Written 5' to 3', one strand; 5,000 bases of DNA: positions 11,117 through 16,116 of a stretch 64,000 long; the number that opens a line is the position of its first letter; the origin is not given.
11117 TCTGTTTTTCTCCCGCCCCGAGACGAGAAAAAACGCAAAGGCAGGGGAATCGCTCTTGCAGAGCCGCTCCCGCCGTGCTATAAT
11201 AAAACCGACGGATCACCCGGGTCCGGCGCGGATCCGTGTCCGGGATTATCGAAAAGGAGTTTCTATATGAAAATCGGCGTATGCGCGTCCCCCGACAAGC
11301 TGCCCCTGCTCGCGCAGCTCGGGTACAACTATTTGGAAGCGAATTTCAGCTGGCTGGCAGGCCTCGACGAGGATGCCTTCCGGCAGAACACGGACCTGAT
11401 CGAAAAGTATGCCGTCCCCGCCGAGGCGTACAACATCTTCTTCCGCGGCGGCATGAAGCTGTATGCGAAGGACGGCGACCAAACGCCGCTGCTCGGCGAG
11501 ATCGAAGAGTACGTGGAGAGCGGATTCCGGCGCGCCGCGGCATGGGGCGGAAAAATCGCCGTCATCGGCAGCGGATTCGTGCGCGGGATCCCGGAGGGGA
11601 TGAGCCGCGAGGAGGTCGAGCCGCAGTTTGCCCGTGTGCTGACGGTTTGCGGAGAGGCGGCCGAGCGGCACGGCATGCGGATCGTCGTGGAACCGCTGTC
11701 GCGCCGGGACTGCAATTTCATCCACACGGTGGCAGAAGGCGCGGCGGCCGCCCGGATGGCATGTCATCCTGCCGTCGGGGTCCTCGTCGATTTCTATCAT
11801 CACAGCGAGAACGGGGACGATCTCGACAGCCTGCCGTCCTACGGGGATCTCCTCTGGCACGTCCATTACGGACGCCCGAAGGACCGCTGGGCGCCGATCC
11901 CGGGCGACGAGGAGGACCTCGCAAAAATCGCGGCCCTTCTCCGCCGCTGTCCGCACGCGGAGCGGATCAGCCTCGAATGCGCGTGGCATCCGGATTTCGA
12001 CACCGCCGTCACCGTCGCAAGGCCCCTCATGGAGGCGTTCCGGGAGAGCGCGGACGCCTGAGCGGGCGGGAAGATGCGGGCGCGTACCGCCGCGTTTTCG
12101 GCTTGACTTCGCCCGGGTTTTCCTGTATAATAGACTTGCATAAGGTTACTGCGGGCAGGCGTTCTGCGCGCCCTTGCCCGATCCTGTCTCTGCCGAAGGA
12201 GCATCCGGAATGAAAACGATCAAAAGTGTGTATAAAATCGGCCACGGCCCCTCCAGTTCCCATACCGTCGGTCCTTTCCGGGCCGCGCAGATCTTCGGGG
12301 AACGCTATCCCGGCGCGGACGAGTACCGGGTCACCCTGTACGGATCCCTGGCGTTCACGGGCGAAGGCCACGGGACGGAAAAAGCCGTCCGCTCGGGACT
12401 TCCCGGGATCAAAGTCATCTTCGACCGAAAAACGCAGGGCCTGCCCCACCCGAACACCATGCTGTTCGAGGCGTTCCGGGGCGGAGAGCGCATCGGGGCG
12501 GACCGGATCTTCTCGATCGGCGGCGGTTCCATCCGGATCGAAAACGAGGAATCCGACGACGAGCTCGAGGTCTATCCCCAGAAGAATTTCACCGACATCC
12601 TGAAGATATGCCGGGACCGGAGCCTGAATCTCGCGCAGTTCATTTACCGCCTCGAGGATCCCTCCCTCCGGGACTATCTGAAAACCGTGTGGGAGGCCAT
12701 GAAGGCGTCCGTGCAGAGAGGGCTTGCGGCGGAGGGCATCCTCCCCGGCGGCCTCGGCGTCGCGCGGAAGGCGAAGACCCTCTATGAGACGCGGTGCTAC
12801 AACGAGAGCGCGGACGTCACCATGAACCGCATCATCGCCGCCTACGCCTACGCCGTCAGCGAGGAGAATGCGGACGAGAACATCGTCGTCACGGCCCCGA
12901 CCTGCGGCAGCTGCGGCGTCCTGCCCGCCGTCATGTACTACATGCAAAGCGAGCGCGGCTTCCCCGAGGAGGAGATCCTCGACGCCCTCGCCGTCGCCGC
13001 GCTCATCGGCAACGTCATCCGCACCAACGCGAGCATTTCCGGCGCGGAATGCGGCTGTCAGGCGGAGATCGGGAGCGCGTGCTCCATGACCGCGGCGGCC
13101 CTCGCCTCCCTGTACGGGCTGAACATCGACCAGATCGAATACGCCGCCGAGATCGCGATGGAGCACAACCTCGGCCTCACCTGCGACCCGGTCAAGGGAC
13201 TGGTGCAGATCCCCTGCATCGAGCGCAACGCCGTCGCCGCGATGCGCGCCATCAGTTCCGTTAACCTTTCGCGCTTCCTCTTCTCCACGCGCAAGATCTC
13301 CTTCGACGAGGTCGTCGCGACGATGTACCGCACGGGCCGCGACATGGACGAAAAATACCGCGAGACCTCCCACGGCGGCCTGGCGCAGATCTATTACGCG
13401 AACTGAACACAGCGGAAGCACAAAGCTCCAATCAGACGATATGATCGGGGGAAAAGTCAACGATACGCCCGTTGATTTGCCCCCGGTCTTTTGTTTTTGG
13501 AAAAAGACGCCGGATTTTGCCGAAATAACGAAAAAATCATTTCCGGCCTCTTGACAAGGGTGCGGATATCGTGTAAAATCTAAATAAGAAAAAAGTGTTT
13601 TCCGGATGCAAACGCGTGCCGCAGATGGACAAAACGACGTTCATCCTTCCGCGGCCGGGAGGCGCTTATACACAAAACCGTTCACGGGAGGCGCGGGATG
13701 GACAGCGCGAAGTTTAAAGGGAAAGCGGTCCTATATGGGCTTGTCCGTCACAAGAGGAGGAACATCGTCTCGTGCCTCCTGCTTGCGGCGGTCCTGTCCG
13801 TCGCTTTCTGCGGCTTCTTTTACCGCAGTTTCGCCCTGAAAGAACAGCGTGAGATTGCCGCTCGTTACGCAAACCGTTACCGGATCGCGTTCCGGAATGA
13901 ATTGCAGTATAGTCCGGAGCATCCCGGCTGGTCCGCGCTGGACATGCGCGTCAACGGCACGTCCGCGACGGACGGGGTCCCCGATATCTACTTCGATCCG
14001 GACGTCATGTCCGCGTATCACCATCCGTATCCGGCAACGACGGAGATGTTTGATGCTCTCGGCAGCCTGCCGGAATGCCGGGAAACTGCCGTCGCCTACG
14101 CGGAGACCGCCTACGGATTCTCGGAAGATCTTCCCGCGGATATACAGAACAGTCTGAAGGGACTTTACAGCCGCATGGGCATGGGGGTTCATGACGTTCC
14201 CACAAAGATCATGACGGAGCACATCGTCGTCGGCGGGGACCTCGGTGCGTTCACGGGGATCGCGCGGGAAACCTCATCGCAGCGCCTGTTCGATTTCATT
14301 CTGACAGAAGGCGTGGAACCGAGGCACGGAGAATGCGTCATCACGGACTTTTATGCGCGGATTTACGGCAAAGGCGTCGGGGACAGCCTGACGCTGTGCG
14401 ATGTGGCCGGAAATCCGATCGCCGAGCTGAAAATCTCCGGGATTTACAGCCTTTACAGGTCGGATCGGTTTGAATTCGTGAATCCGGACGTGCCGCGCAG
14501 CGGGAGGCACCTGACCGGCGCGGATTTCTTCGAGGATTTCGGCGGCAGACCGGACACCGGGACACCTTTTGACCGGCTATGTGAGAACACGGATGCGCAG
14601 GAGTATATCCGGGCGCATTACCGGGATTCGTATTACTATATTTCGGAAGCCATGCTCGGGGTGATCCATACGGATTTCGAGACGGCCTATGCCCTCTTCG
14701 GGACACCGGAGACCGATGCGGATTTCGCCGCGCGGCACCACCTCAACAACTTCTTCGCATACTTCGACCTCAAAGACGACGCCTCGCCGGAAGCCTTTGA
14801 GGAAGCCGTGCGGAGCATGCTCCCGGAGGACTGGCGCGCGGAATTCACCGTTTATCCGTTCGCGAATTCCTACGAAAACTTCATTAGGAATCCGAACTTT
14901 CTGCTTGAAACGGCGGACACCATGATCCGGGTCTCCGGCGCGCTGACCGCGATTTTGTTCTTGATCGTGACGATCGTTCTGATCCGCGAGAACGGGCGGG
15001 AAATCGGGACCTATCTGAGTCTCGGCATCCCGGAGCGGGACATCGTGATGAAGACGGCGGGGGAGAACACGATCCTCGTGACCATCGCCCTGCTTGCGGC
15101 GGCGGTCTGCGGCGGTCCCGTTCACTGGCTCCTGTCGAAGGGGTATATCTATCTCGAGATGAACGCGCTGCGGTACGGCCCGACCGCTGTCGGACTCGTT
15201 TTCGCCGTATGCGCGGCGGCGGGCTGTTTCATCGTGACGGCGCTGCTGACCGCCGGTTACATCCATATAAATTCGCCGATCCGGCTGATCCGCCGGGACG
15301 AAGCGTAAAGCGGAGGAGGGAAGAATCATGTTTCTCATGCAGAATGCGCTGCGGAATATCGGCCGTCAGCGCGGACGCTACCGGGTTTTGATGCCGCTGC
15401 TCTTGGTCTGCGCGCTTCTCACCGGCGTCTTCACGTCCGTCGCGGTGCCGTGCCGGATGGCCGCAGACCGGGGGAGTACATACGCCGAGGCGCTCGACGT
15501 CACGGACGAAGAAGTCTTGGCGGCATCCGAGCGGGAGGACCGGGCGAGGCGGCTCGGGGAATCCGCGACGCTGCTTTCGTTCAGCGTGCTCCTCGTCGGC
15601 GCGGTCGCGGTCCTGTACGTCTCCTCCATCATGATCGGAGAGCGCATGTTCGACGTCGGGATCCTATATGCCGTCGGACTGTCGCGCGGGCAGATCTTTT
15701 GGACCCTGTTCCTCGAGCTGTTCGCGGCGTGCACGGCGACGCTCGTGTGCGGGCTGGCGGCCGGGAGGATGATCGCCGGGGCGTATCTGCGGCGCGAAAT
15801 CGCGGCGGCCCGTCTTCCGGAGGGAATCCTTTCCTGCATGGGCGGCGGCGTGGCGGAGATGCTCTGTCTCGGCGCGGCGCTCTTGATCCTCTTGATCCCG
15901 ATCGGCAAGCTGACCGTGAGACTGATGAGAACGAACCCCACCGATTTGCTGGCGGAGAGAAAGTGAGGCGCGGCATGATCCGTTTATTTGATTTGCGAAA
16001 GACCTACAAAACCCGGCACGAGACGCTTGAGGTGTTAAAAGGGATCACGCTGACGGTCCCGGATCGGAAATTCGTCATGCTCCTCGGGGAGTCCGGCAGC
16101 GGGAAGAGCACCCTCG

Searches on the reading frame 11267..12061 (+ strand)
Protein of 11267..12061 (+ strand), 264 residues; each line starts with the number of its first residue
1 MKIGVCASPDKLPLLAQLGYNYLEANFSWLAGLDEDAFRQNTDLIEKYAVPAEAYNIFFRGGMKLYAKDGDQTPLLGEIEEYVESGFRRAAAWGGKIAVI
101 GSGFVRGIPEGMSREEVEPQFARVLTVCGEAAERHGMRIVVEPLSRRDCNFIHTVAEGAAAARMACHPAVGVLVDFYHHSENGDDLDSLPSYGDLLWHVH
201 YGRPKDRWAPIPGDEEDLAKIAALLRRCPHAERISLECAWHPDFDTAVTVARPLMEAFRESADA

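Call 23: search_protein_families(library=pfam, proteins=[window:11267-12061:+], max_evalue=0.00001)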
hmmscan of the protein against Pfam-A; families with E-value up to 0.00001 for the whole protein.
window:11267-12061:+ (264 aa): 1 family
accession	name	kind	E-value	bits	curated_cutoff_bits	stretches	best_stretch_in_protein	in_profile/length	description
PF01261.30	AP_endonuc_2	-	4.3e-19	69.6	31.1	1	14-246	3-234/249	Xylose isomerase-like TIM barrel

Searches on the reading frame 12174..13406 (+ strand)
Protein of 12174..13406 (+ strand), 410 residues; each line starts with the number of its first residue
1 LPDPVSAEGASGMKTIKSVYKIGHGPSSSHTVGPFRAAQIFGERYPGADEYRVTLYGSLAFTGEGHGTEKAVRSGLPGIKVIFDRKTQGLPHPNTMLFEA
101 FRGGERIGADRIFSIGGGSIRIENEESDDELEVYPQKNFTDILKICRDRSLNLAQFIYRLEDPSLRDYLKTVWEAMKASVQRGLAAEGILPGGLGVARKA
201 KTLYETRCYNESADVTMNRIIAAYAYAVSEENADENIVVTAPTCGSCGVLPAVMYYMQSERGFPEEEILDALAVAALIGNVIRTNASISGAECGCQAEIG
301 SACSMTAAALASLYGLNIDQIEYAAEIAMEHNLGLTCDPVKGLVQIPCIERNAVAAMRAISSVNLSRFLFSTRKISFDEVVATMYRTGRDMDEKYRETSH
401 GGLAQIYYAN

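Call 23: search_protein_families(library=pfam, proteins=[window:12174-13406:+], max_evalue=0.00001)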
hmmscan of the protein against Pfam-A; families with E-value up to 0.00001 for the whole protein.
window:12174-13406:+ (410 aa): 2 families
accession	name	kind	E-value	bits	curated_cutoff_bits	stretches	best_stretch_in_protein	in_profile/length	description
PF03313.21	SDH_alpha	-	3.7e-78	263.2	26.4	1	163-404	24-260/260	Serine dehydratase alpha chain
PF03315.21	SDH_beta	-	4.6e-26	92.5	26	1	18-79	4-71/155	Serine dehydratase beta chain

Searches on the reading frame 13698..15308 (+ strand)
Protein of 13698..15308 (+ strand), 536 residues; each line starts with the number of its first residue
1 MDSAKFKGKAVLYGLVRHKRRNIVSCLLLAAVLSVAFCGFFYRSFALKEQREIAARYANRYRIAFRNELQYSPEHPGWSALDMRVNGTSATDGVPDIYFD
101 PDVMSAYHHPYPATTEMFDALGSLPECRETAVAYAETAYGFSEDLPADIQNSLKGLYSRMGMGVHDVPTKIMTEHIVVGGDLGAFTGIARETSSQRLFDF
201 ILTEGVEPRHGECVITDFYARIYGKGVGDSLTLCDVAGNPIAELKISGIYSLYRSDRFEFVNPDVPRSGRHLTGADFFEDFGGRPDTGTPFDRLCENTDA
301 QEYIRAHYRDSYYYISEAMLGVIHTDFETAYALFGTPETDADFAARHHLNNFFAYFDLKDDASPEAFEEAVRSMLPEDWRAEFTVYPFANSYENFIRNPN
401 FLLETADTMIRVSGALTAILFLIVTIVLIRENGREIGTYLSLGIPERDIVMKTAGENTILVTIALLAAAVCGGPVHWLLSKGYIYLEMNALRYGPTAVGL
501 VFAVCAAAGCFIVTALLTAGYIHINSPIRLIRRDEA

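Call 23: search_protein_families(library=pfam, proteins=[window:13698-15308:+], max_evalue=0.00001)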
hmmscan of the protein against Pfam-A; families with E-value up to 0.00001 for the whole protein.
window:13698-15308:+ (536 aa): 1 family
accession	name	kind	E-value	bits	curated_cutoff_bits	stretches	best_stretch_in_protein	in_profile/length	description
PF02687.27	FtsX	-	1.5e-08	35.2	25.5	1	414-517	8-110/120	FtsX-like permease C-terminal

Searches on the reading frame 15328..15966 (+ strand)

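Call 23: search_protein_families(library=pfam, proteins=[window:15328-15966:+], max_evalue=0.00001)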
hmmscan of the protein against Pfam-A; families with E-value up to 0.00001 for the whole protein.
window:15328-15966:+ (212 aa): 1 family
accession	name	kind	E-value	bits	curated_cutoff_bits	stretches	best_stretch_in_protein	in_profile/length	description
PF02687.27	FtsX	-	2e-09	38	25.5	1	82-193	2-113/120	FtsX-like permease C-terminal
